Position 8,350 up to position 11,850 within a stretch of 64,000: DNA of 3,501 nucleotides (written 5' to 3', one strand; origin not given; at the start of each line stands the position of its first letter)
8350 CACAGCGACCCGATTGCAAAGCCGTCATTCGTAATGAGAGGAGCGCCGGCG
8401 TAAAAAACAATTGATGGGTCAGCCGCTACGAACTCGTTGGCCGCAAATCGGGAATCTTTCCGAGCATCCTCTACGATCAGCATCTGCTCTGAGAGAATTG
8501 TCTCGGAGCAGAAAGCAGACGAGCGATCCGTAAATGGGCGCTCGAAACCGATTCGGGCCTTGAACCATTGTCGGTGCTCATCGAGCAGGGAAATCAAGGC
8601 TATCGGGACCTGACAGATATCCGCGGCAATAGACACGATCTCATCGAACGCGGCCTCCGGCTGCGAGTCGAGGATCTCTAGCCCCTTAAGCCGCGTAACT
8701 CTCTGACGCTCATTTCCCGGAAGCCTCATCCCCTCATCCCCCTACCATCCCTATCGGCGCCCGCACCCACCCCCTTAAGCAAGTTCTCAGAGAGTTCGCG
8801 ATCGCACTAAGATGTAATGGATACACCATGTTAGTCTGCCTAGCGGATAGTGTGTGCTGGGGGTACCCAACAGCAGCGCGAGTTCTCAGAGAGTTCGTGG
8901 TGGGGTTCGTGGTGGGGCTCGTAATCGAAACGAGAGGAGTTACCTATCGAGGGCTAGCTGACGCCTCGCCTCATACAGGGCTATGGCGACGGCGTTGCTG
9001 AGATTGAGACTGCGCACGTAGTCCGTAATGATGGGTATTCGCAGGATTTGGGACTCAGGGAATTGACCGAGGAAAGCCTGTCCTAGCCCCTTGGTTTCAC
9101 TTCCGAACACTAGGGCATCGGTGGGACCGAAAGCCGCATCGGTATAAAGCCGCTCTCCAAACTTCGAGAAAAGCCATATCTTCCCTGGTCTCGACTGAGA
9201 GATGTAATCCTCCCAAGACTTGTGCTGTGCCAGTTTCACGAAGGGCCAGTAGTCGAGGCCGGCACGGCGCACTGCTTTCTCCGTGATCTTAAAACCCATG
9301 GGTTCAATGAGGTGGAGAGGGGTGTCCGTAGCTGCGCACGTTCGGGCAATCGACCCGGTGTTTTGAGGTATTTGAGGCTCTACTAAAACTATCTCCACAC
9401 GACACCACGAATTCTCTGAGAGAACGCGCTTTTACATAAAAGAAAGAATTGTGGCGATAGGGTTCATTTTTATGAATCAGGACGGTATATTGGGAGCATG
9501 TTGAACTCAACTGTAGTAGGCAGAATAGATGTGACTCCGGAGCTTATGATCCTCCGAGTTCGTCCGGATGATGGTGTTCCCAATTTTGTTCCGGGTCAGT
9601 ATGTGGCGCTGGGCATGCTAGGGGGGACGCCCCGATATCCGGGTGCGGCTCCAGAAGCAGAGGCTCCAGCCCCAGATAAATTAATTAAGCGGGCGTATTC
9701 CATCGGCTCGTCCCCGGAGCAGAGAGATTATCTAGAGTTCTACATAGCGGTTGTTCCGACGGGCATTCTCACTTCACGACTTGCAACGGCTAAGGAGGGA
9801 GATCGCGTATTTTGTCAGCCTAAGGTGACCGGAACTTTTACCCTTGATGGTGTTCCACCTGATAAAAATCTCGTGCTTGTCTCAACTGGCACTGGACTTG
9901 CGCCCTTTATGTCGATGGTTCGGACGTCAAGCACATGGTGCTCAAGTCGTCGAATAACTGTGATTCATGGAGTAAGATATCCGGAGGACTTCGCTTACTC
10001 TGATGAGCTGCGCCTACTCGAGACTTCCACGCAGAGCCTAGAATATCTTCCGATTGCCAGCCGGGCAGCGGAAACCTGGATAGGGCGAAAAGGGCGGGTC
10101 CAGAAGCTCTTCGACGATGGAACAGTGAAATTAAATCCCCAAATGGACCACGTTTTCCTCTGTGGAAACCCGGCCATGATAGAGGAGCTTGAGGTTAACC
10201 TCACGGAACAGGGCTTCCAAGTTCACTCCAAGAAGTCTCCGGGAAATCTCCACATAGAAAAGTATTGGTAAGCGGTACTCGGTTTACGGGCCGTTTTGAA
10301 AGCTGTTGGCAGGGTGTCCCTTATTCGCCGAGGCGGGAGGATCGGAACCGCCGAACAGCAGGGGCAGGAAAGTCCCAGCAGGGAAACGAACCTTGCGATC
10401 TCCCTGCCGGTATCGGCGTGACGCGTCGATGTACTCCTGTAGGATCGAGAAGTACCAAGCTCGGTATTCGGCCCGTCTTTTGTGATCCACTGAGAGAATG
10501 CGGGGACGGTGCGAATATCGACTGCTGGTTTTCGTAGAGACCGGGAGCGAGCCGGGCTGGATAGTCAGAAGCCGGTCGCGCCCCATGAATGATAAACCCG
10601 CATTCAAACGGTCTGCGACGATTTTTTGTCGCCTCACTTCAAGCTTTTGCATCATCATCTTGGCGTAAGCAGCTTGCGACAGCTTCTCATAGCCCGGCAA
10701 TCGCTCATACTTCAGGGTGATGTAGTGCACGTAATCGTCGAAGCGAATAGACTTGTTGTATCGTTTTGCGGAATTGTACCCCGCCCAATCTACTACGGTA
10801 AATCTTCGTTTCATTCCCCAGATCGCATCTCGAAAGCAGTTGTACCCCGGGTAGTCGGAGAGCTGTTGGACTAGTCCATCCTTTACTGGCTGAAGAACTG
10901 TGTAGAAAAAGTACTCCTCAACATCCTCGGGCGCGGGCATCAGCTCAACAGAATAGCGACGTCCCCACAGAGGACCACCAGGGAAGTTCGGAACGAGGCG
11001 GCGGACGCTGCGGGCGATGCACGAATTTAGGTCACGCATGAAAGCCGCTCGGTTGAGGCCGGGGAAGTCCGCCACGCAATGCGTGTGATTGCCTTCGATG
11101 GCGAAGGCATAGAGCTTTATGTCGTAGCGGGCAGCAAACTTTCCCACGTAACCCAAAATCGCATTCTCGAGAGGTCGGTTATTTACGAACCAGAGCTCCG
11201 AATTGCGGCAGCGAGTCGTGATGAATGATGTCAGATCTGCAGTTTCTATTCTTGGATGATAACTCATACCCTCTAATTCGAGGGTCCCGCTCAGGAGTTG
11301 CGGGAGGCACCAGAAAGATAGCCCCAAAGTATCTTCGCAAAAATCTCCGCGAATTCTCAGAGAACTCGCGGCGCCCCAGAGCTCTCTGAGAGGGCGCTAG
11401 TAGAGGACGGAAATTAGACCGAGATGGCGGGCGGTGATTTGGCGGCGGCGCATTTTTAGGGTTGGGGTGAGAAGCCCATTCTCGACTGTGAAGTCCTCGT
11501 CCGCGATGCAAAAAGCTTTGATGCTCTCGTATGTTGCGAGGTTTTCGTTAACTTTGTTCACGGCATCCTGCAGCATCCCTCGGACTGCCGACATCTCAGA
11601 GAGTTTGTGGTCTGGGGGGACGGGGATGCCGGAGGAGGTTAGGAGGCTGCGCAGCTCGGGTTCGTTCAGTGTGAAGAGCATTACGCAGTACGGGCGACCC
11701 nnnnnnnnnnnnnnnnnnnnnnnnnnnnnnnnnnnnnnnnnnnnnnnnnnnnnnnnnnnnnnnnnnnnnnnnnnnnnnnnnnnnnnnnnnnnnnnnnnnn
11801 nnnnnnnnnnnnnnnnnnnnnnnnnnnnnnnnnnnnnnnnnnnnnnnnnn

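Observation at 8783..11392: REP-like palindromic repeat family clustered around a low-GC RAYT-like (IS200-type Y1 transposase) gene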

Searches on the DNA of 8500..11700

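Call 70: search_rna_families(source=window, start=8500, end=11700, threshold=evalue, max_evalue=1)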
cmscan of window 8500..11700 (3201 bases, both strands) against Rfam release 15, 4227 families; matches with E-value up to 1: 0.
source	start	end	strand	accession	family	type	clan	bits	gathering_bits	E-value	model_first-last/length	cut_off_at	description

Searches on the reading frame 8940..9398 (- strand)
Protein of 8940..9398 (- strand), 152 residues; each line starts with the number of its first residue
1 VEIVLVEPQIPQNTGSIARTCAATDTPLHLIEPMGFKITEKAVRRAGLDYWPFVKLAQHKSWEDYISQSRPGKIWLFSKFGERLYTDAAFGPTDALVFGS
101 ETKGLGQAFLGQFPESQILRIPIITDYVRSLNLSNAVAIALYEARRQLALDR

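Call 4: search_protein_families(library=pfam, proteins=[window:8940-9398:-], max_evalue=1)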
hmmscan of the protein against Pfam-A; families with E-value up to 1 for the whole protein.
window:8940-9398:- (152 aa): 1 family
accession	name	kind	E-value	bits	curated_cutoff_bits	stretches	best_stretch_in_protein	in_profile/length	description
PF00588.24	SpoU_methylase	-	1.2e-30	106.9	29.7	1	3-142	4-142/142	SpoU rRNA Methylase family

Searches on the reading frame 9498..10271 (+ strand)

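Call 4: search_protein_families(library=pfam, proteins=[window:9498-10271:+], max_evalue=1)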
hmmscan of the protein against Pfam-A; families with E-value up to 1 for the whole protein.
window:9498-10271:+ (257 aa): 3 families
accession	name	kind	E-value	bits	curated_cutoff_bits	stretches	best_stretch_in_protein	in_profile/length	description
PF00175.26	NAD_binding_1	-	6.3e-20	72.3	22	1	127-230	1-106/109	Oxidoreductase NAD-binding domain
PF00970.30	FAD_binding_6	-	1.6e-05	25.6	21.1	1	54-106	38-90/99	Oxidoreductase FAD-binding domain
PF08030.17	NAD_binding_6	-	0.0008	19.9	22.2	1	123-177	2-62/156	Ferric reductase NAD binding domain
